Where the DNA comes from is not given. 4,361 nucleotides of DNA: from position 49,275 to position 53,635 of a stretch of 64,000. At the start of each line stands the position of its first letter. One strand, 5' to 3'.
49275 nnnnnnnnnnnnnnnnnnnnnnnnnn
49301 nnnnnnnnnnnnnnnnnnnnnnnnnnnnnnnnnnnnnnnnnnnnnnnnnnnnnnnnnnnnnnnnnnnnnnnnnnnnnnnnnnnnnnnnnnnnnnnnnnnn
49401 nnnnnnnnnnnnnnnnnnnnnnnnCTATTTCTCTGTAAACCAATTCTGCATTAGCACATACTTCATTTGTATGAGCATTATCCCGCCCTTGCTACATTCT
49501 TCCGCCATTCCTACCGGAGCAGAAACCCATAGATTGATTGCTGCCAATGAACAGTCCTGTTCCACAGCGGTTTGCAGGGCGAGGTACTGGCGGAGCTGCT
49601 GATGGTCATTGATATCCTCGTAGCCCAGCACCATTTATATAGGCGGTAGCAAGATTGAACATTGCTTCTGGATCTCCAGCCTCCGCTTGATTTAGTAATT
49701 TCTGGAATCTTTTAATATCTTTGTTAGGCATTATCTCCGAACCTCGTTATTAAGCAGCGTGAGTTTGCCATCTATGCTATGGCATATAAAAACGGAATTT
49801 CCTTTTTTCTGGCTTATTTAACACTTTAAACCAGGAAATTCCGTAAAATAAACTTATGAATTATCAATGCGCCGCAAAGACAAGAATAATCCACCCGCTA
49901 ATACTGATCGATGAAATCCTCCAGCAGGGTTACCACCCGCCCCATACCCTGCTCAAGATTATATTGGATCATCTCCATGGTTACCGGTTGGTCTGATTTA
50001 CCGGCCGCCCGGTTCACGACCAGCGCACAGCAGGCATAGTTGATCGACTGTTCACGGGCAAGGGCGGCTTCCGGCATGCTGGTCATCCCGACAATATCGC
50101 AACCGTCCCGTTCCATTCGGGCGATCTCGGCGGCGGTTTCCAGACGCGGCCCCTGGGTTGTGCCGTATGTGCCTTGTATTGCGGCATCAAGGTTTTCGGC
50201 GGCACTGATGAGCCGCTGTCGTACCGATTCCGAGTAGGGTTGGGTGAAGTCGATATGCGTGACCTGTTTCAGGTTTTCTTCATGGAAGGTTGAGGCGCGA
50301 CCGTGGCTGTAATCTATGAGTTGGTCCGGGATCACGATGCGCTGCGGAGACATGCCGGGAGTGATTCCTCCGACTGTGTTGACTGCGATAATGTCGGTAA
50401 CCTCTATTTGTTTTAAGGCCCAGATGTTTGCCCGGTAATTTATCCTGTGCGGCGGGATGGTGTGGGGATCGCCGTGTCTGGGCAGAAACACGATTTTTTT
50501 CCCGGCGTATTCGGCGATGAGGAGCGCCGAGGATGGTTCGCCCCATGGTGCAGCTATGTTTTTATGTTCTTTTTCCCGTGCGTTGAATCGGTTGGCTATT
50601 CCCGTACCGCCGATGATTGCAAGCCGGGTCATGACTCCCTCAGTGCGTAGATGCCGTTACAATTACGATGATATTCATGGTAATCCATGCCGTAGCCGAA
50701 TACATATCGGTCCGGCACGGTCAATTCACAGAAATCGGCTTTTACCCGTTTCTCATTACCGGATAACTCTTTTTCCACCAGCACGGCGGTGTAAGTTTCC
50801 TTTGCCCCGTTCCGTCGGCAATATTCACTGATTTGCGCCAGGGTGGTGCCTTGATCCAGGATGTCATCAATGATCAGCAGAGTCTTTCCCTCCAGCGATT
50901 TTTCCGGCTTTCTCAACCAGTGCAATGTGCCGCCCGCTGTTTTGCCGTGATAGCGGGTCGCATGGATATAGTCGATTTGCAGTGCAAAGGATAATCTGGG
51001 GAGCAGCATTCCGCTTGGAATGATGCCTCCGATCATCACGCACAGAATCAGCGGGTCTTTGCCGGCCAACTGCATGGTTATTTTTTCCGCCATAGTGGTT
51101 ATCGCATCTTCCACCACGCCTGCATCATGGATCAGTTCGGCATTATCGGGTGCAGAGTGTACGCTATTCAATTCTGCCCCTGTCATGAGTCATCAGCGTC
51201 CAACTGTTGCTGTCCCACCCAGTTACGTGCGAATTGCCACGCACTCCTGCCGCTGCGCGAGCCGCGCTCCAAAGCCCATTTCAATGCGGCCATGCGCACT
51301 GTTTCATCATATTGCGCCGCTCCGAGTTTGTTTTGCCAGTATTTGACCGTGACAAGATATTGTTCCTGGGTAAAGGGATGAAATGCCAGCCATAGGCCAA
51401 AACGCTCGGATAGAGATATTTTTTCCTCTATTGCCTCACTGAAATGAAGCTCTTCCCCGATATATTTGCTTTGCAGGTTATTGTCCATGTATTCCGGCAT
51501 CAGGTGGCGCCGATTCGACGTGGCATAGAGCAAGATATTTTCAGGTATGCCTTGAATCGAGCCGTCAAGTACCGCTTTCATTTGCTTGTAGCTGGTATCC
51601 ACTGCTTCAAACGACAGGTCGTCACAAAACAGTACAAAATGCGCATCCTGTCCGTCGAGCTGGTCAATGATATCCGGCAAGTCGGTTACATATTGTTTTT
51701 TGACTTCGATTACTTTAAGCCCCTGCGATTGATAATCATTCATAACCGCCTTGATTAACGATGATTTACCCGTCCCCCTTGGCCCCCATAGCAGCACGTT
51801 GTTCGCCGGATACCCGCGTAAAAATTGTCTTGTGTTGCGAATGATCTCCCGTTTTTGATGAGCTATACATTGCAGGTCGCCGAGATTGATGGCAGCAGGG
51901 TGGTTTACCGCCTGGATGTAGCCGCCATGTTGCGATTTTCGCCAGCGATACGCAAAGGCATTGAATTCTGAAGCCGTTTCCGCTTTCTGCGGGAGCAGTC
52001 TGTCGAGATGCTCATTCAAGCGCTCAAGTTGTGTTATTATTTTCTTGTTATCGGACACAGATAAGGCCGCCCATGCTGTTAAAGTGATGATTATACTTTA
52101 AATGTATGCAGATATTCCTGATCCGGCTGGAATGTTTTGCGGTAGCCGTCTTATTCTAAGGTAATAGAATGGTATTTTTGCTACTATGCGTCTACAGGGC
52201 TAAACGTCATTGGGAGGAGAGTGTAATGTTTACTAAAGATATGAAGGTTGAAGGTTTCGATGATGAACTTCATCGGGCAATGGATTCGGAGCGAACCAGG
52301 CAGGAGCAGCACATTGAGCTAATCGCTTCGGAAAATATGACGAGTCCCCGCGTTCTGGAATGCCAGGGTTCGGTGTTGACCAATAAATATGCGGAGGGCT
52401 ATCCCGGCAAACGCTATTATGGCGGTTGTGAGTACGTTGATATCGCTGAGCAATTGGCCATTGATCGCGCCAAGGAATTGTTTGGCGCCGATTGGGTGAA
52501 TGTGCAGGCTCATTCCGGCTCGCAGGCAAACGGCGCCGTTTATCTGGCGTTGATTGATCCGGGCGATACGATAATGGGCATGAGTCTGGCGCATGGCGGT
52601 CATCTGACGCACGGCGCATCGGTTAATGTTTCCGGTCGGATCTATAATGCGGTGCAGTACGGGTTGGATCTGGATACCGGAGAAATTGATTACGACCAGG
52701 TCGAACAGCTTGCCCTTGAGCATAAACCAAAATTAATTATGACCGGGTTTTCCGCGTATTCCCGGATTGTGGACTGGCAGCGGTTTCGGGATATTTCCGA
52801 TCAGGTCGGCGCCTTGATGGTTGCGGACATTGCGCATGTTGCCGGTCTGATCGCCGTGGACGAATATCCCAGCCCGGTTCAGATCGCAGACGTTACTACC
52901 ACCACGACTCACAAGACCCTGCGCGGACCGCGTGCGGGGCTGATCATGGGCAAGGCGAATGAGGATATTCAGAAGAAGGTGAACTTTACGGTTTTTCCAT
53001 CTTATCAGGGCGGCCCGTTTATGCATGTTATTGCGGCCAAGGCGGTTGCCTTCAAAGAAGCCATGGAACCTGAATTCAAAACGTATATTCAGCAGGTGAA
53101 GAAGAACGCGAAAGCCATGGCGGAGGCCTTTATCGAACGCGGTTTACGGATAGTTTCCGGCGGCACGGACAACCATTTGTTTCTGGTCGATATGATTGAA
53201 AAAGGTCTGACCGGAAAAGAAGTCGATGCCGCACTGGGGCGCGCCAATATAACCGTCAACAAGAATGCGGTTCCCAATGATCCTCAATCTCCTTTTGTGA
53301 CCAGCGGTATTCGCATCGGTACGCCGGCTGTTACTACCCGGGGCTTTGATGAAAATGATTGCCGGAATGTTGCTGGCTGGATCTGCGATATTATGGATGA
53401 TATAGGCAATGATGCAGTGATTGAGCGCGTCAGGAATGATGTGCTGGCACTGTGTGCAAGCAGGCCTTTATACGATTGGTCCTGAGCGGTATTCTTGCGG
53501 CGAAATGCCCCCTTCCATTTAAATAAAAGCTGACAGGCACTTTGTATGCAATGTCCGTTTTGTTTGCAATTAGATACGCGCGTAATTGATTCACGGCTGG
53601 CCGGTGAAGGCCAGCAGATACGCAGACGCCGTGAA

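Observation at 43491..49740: About 6-kb defence island inserted 3' of tRNA-Leu(GAG): MmeI-family Type IIL restriction-modification enzyme plus the CBASS-like operon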

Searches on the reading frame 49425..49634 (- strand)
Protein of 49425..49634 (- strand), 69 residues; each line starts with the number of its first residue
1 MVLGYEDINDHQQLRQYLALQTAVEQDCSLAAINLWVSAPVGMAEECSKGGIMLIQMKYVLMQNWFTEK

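Call 5: search_protein_families(library=pfam, proteins=[window:49425-49634:-], max_evalue=0.01)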
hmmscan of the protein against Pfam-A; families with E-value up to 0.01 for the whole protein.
window:49425-49634:- (69 aa): 1 family
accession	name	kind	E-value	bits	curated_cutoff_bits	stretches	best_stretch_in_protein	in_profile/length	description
PF13701.12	DDE_Tnp_1_4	-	0.00042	19.1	34.7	1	2-31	69-98/435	Transposase DDE domain group 1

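Call 6: search_protein_families(library=padloc, proteins=[window:49425-49634:-], max_evalue=0.01)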
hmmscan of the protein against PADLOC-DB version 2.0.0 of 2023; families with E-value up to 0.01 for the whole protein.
window:49425-49634:- (69 aa): 0 families

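Call 65: search_protein_families(library=ncbifam, proteins=[window:49425-49634:-], max_evalue=1)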
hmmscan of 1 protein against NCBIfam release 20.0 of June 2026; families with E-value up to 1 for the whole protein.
window:49425-49634:- (69 aa): 1 family
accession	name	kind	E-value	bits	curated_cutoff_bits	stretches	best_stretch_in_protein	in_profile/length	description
NF033539.1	transpos_IS1380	equivalog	0.022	13.4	180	1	1-28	58-85/419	IS1380 family transposase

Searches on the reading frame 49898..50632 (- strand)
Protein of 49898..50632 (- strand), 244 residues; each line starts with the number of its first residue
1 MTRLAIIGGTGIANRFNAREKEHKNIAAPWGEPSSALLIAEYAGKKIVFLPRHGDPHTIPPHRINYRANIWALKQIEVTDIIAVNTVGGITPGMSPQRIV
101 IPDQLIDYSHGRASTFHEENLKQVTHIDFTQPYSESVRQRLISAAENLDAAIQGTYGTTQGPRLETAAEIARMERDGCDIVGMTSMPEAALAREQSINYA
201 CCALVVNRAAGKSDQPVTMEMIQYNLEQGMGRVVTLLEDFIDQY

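Call 5: search_protein_families(library=pfam, proteins=[window:49898-50632:-], max_evalue=0.01)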
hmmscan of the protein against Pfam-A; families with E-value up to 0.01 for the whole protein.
window:49898-50632:- (244 aa): 1 family
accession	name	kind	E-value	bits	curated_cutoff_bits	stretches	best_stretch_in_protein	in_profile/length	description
PF01048.26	PNP_UDP_1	-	6.3e-42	144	25.1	1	3-241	1-232/233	Phosphorylase superfamily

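Call 13: find_encoding_contigs(protein=window:49898-50632:-, flank=10000, max_places=8)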
Protein window:49898-50632:- (244 aa): no gene with exactly this product is on record in the collection.

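Call 14: find_related_loci(query=window:49898-50632:-, collection=genome_contigs, flank=10000)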
Query window:49898-50632:- (244 aa) in genome_contigs; peptide patterns used: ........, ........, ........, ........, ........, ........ (x = any residue, [..] = any of these).
599 stretches matched a pattern (row limit reached: there are more); 456 encode a relative of the query (tblastn E <= 1e-3); the best 80 are kept; 80 distinct loci.
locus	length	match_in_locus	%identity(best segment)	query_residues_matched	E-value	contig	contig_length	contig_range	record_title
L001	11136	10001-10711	61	4-238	3e-92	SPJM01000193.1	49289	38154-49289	MAG: Methylococcaceae bacterium isolate BinT2.0024_T3.008 contig_193, whole genome shotgun sequence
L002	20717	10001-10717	59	1-237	2e-91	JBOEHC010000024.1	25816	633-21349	MAG: Gammaproteobacteria bacterium isolate PBSgam12 PBS13d_contig_1903, whole genome shotgun sequence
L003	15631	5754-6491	57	1-244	7e-91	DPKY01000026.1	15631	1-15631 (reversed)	MAG TPA_asm: Methylococcaceae bacterium isolate UBA10906 contig_4927, whole genome shotgun sequence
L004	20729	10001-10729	56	1-241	7e-90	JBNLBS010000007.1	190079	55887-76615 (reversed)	MAG: Methylococcaceae bacterium isolate C2.bin.22.strict NODE_7_length_190079_cov_11.455337, whole genome shotgun sequen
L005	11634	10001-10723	56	1-241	2e-89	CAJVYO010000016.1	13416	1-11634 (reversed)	MAG TPA_asm: uncultured Methylococcaceae bacterium isolate SRR5469033_bin.84_MetaBAT_v2.12.1_MAG genome assembly, contig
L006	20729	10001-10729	55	1-241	5e-89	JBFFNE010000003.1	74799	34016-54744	MAG: Thiohalomonadaceae bacterium isolate Mix_mud18.2022.04.65 k141_1508764_length_74799_cov_153.6938, whole genome shot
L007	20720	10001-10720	58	1-238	9e-89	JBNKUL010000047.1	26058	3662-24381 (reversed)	MAG: Thiohalomonadaceae bacterium isolate A1A2.bin.45.orig k141_1859197, whole genome shotgun sequence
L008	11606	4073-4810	55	1-244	3e-88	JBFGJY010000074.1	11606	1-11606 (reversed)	MAG: Gammaproteobacteria bacterium isolate Mix_sand03.2021.01.D.33 k141_346555_length_11606_cov_12.1034, whole genome sh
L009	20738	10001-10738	56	1-244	2e-88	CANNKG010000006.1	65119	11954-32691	MAG: Methylococcaceae bacterium isolate ZH-Oct18-51 genome assembly, contig: ZH-Oct18-C192, whole genome shotgun sequenc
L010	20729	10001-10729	56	1-241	4e-88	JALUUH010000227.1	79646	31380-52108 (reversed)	MAG: Gammaproteobacteria bacterium isolate 128-326_maxbin2_scaf2bin.117 128-326_scaffold_89_c1, whole genome shotgun seq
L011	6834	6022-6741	56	4-241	4e-88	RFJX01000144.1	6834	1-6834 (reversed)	MAG: Gammaproteobacteria bacterium isolate J113 k99_707635, whole genome shotgun sequence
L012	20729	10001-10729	58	1-241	4e-92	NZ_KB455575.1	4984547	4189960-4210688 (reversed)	Methylotuvimicrobium buryatense 5G METBUDRAFT_scaffold1.2, whole genome shotgun sequence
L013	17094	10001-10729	56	1-241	5e-88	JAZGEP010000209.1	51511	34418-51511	MAG: Methylococcales bacterium isolate SCS4bin.24 SCS4bin.24_209, whole genome shotgun sequence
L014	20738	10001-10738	55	1-244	4e-88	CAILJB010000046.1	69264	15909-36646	MAG: uncultured proteobacterium isolate MJ-time_bin-5735 genome assembly, contig: bin-5735:046/135, whole genome shotgun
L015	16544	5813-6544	56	1-242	1e-87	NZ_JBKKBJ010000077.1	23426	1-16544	MAG: Methyloglobulus sp. isolate swi_bin.357 S1Ck127_11241714_flag_0_multi_18.0000_len_23426, whole genome shotgun seque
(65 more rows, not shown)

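Call 20: find_related_loci(query=window:49898-50632:-, collection=metagenome_contigs, flank=10000)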
Query window:49898-50632:- (244 aa) in metagenome_contigs; peptide patterns used: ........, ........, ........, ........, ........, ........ (x = any residue, [..] = any of these).
600 stretches matched a pattern (row limit reached: there are more); 402 encode a relative of the query (tblastn E <= 1e-3); the best 80 are kept; 80 distinct loci.
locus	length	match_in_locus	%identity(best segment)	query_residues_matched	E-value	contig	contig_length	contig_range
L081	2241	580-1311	64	1-244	3e-114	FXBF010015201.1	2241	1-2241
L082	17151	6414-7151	56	1-244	1e-90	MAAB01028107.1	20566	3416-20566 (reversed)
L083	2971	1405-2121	56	1-237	8e-92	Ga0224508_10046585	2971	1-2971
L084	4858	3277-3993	56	1-237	4e-90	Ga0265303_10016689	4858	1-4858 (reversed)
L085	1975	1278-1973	59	1-230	7e-94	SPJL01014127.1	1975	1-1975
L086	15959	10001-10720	56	1-238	1e-89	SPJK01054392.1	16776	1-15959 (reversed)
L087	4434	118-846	57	1-241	2e-89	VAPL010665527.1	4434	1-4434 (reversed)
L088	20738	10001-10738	55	1-244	5e-89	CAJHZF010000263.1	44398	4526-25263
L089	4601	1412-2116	57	1-233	2e-88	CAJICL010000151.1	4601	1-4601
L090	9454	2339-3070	55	1-241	3e-88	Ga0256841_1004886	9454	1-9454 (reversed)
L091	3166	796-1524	55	1-241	2e-89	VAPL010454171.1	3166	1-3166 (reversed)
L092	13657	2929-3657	58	1-241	8e-88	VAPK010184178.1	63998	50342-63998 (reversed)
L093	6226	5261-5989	56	1-241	5e-88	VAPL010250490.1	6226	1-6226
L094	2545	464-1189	57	1-240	7e-90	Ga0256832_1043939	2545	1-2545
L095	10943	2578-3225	59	28-241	1e-87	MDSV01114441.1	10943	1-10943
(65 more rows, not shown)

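Call 21: search_protein_families(library=ncbifam, proteins=[window:49898-50632:-], max_evalue=0.00001)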
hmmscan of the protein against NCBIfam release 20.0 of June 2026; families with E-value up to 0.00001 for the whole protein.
window:49898-50632:- (244 aa): 11 families
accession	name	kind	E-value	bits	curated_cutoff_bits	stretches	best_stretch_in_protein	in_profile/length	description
NF006599.0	PRK09136.1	equivalog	2.1e-105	351.4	223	1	2-241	2-244/247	S-methyl-5'-thioinosine phosphorylase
TIGR01694.1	MTAP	equivalog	1e-80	270.6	274.85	1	4-242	2-239/240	S-methyl-5'-thioadenosine phosphorylase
NF005876.0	PRK07823.1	equivalog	4.8e-61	206.2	306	1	3-242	7-243/267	S-methyl-5'-thioadenosine phosphorylase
NF006334.0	PRK08564.1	equivalog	6.4e-61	205.8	382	1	2-242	8-248/267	S-methyl-5'-thioadenosine phosphorylase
NF006492.0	PRK08931.1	equivalog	7.7e-56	189.6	437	1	3-220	5-223/291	S-methyl-5'-thioadenosine phosphorylase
NF005657.0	PRK07432.1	equivalog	1.3e-46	159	453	1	3-230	5-236/291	S-methyl-5'-thioadenosine phosphorylase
NF006054.0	PRK08202.1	equivalog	6.5e-23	81.6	218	1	68-243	97-273/274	purine-nucleoside phosphorylase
TIGR01697.1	PNPH-PUNA-XAPA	subfamily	2.2e-20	73.1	197.1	1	35-241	41-246/247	inosine/guanosine/xanthosine phosphorylase family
TIGR01698.1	PUNP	equivalog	1.3e-19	70.6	302.6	1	67-241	72-244/245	purine-nucleoside phosphorylase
TIGR01700.1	PNPH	equivalog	7.1e-15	55.1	293.35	1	70-220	75-228/249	purine nucleoside phosphorylase I, inosine and guanosine-specific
TIGR01699.1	XAPA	equivalog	1.9e-09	37.5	370.9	1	73-220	78-226/248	xanthosine phosphorylase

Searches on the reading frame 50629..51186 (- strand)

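Call 5: search_protein_families(library=pfam, proteins=[window:50629-51186:-], max_evalue=0.01)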
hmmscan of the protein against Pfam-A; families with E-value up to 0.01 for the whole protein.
window:50629-51186:- (185 aa): 1 family
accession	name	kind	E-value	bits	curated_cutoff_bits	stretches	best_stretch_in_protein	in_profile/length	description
PF00156.33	Pribosyltran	-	2.1e-19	69.8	26.3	1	19-167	5-153/158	Phosphoribosyl transferase domain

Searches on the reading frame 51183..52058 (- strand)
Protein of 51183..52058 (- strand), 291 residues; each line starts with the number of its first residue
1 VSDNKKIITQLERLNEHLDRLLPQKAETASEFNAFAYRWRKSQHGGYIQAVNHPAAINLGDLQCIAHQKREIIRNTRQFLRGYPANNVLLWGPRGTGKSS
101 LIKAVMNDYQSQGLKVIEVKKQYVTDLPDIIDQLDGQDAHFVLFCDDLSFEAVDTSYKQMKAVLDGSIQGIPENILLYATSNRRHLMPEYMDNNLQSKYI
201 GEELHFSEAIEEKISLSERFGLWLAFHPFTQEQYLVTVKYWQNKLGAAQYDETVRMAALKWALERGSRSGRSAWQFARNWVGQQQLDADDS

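Call 5: search_protein_families(library=pfam, proteins=[window:51183-52058:-], max_evalue=0.01)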
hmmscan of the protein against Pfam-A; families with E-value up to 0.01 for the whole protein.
window:51183-52058:- (291 aa): 12 families
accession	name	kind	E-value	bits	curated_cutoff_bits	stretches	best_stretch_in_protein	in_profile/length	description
PF05673.19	DUF815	-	1.2e-101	339.5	23.8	1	34-283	3-248/249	Protein of unknown function (DUF815)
PF13191.12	AAA_16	-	2.3e-07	31.9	32.6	1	80-124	20-63/167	AAA ATPase domain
PF00004.35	AAA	-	6.3e-06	27.1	21.2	1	88-183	1-110/131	ATPase family associated with various cellular activities (AAA)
PF12775.13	AAA_7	-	2.4e-05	24.4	25.8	1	86-132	34-80/181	P-loop containing dynein motor region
PF20720.3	nSTAND3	-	4.4e-05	23.7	27.2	1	86-148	18-74/155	Novel STAND NTPase 3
PF25201.1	nSTAND6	-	0.00082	19.9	27.7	1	86-134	19-67/148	Novel STAND NTPase 6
PF25199.1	nSTAND_NTPase5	-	0.00091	19.5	34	1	69-150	21-107/145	Novel STAND NTPase 5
PF13401.12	AAA_22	-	0.0011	19.7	27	1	85-131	5-51/130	AAA domain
PF00910.28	RNA_helicase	-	0.0023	18.8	21.5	1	88-149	1-59/105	RNA helicase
PF00519.23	PPV_E1_C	-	0.0037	16.9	26.5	1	67-123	97-157/289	Papillomavirus helicase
PF13555.12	AAA_29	-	0.0046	17.1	27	1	85-106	22-43/61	P-loop containing region of AAA domain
PF01637.24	ATPase_2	-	0.0087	16.3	33.2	0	74-117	9-52/225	ATPase domain predominantly from Archaea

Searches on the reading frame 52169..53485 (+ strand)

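Call 21: search_protein_families(library=ncbifam, proteins=[window:52169-53485:+], max_evalue=0.00001)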
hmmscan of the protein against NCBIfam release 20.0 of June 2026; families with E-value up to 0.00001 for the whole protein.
window:52169-53485:+ (438 aa): 4 families
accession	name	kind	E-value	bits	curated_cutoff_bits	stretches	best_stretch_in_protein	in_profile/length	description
NF000586.1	PRK00011.1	subfamily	3.3e-193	642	335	1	31-435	1-404/404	serine hydroxymethyltransferase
NF010094.0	PRK13580.1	equivalog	1.2e-129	433.2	735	2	134-413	170-449/496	glycine hydroxymethyltransferase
TIGR04506.1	F_threo_transal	equivalog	4.3e-39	134.8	650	1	36-432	8-401/609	fluorothreonine transaldolase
NF005394.0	PRK06939.1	equivalog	9.5e-06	24.6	460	0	115-365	109-354/397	glycine C-acetyltransferase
